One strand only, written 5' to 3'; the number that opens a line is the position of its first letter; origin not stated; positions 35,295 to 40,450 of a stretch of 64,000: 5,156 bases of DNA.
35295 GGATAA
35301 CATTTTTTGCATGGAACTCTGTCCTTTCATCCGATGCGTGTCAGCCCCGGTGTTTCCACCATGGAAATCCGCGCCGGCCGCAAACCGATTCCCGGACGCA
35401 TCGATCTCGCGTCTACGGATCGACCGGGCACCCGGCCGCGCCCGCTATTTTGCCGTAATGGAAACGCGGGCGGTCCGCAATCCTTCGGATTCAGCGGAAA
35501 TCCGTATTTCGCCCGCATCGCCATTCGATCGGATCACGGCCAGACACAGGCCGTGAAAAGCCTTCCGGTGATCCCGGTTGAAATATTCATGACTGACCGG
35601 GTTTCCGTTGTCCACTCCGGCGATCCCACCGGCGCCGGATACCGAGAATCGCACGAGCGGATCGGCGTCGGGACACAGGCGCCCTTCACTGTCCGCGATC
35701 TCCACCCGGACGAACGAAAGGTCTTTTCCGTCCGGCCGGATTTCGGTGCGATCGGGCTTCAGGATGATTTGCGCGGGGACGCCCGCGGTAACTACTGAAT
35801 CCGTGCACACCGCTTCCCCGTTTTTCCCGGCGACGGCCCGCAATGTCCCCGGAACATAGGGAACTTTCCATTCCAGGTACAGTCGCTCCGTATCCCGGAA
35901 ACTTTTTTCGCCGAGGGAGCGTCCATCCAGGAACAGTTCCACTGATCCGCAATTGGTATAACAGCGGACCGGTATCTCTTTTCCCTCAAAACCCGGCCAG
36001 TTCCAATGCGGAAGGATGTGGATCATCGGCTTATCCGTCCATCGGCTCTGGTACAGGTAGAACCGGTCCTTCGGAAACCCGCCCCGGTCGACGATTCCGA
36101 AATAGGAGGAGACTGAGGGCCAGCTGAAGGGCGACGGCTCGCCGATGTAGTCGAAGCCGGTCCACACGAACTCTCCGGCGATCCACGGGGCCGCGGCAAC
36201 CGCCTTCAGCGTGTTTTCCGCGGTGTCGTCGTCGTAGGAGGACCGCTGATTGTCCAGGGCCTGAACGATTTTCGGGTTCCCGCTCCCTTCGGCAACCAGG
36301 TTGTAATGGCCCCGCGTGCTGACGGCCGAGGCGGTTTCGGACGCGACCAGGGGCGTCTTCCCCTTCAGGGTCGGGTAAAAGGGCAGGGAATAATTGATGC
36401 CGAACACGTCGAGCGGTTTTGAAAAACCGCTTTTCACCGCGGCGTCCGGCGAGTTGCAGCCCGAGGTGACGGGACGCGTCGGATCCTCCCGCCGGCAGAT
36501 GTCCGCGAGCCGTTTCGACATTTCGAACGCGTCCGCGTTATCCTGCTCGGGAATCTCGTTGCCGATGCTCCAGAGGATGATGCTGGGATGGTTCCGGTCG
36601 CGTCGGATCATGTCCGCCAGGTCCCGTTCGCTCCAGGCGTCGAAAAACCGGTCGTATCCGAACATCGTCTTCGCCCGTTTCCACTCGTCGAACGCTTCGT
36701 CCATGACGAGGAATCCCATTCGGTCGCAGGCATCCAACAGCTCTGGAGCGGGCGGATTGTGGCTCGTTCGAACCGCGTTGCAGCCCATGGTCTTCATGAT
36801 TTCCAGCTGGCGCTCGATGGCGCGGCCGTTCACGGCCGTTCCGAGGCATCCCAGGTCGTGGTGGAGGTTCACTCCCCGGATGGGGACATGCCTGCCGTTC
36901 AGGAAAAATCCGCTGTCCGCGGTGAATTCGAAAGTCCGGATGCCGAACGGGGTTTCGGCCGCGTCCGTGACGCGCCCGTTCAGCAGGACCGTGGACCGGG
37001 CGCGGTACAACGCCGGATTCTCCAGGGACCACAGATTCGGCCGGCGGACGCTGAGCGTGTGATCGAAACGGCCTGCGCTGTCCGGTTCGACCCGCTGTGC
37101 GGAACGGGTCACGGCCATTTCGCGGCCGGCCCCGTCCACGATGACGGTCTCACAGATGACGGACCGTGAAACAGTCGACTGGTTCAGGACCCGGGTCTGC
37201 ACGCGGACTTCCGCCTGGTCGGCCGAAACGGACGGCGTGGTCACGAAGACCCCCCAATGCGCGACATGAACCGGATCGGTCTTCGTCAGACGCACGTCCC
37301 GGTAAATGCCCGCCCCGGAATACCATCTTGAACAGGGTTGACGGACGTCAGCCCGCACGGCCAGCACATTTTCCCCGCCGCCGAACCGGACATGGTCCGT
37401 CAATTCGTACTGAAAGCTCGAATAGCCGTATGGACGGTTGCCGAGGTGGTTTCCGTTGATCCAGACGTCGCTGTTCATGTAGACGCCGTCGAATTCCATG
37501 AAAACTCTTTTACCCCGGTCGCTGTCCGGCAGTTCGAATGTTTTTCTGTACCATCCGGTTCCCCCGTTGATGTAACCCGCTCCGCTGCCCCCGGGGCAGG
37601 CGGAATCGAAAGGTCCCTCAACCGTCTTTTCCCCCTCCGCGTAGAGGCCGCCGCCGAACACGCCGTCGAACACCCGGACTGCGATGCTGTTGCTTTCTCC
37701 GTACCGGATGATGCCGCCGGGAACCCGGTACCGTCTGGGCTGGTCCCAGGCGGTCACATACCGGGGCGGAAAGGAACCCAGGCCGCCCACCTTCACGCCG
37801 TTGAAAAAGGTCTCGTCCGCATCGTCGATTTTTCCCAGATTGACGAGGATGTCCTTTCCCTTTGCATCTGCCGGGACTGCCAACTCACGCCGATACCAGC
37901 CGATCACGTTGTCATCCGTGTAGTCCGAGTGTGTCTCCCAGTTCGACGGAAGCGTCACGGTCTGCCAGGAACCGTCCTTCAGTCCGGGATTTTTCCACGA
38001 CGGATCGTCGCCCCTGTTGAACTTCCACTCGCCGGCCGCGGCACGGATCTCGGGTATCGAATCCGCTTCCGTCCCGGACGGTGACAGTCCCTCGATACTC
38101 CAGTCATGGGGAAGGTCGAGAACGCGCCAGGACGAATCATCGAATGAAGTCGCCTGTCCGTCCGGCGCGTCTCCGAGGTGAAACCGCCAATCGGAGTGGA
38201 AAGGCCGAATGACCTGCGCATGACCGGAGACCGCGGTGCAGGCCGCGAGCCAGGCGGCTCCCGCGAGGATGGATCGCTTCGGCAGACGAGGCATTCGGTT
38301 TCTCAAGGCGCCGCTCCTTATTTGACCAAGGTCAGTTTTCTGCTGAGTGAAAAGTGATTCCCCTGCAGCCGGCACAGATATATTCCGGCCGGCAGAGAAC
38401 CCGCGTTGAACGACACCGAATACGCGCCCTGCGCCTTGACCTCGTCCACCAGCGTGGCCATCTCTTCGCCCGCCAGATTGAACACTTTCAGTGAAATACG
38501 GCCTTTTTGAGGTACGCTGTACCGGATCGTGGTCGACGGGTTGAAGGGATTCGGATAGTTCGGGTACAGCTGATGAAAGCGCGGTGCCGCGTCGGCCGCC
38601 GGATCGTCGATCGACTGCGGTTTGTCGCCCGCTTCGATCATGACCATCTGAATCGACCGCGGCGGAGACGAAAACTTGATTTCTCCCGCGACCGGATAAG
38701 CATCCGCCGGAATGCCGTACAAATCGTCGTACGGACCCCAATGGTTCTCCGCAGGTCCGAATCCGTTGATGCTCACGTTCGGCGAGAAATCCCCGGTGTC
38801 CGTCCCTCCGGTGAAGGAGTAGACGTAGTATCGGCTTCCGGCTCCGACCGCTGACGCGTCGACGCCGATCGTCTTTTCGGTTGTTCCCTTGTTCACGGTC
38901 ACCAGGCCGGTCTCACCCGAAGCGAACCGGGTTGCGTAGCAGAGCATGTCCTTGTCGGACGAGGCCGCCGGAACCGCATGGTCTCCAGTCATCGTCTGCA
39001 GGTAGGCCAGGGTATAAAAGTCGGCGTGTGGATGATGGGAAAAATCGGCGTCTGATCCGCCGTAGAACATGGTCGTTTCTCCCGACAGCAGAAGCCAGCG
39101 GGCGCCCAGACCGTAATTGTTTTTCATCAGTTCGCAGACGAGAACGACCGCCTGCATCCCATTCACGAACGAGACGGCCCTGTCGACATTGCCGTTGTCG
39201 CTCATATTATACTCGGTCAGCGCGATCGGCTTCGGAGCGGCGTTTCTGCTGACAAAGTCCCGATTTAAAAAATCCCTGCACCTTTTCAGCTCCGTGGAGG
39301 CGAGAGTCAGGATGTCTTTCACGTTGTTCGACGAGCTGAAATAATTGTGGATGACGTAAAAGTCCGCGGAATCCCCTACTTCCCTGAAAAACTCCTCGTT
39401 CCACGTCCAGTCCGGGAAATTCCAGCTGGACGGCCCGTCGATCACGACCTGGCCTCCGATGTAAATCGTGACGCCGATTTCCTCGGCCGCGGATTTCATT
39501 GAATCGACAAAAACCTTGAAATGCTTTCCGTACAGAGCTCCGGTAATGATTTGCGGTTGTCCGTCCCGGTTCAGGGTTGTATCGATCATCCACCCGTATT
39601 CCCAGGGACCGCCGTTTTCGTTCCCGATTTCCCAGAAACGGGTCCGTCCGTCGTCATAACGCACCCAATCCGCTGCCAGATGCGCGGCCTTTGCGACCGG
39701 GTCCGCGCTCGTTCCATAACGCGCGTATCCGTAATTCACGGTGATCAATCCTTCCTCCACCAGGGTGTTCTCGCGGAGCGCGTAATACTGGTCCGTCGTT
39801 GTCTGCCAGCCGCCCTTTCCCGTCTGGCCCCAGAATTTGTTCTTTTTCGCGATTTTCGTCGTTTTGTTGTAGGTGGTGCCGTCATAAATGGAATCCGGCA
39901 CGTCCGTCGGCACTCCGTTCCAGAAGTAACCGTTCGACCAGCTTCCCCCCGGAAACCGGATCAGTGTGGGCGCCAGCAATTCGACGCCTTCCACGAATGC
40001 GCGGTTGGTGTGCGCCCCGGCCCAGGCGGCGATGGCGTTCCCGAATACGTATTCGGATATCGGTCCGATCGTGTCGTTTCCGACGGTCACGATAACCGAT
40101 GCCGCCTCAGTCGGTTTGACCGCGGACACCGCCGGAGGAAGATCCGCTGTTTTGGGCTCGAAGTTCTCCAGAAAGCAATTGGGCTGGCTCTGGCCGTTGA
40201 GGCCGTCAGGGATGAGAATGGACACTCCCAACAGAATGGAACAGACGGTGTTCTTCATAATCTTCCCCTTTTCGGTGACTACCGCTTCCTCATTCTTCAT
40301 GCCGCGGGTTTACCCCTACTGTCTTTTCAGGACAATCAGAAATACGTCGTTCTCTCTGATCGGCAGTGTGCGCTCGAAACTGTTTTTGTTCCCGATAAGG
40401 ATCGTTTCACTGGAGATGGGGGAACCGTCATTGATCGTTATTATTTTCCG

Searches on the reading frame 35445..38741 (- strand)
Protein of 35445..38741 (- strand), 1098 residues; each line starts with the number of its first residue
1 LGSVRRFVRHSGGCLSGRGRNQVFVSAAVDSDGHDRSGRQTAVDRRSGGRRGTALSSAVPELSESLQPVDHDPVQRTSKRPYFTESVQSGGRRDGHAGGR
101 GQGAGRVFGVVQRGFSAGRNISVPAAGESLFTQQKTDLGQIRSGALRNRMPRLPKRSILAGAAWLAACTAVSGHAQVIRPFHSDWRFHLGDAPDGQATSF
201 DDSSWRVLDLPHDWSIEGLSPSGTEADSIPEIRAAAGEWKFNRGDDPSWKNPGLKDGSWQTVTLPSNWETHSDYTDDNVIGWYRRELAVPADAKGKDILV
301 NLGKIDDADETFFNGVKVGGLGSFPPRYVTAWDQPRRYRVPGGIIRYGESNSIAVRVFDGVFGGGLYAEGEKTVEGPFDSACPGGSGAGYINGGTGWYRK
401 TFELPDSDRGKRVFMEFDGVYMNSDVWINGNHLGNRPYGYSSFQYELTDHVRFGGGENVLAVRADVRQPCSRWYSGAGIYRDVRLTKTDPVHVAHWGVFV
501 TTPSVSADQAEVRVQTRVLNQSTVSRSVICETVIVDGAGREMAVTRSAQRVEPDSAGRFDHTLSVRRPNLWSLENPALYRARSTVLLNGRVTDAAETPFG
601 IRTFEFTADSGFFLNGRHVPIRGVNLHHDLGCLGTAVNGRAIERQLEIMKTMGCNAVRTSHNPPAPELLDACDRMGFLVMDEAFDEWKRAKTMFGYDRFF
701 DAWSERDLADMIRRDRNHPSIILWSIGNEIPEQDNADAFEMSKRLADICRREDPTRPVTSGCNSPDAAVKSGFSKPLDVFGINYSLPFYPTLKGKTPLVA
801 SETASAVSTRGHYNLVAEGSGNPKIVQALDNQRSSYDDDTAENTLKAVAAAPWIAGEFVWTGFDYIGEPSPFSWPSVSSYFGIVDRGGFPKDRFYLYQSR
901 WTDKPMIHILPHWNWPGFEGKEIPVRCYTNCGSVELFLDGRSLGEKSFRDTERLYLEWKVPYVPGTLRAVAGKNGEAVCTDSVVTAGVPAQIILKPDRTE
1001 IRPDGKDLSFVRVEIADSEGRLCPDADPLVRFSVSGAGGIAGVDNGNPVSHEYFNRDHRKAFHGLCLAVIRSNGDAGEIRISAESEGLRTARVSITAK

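Call 72: search_protein_families(library=pfam, proteins=[window:35445-38741:-], max_evalue=0.00001)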
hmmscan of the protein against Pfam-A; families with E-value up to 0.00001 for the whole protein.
window:35445-38741:- (1098 aa): 7 families
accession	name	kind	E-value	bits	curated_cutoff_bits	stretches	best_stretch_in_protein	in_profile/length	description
PF18565.7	Glyco_hydro2_C5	-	1.6e-35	121.5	32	1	993-1093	2-102/103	Glycoside hydrolase family 2 C-terminal domain 5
PF02836.23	Glyco_hydro_2_C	-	3.4e-32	112.2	21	1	609-763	5-163/302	Glycosyl hydrolases family 2, TIM barrel domain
PF02837.24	Glyco_hydro_2_N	-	3e-27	96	28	1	393-487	64-167/169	Glycosyl hydrolases family 2, sugar binding domain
PF16355.11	DUF4982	-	1.3e-21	76.8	23.9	1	920-979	1-61/61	Domain of unknown function (DUF4982)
PF00703.27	Glyco_hydro_2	-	1e-13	52.4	23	1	499-602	6-109/109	Glycosyl hydrolases family 2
PF22666.2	Glyco_hydro_2_N2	-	2.8e-08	34.5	27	1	396-465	50-118/167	Glycosyl hydrolase 2 galactose-binding domain-like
PF13364.12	BetaGal_ABD2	-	1.4e-07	32.6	23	0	391-464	32-106/112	Beta-galactosidase second all-beta domain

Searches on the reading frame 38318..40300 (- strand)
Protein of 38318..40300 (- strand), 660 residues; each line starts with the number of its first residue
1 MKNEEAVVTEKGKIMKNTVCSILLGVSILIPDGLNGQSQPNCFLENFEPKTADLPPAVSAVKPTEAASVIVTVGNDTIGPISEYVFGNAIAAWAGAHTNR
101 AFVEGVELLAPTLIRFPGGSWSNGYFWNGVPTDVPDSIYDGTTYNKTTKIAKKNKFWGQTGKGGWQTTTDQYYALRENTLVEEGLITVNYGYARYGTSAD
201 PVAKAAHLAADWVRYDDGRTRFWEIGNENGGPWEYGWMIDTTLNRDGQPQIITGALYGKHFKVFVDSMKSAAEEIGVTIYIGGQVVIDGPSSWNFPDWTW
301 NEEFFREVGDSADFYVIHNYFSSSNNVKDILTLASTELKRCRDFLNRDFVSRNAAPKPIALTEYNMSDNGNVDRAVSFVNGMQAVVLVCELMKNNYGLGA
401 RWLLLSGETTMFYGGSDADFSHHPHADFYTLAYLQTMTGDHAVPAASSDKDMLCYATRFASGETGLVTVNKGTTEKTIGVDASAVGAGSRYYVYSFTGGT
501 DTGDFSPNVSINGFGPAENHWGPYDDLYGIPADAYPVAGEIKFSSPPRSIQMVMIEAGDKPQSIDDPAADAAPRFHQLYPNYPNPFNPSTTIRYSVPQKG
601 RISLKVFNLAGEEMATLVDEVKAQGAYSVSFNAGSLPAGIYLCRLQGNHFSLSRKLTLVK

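Call 72: search_protein_families(library=pfam, proteins=[window:38318-40300:-], max_evalue=0.00001)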
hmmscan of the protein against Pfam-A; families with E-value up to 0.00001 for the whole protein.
window:38318-40300:- (660 aa): 1 family
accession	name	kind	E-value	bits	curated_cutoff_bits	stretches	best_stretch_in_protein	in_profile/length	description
PF18962.6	Por_Secre_tail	-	2.7e-07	31.2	27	1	582-656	2-73/75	Secretion system C-terminal sorting domain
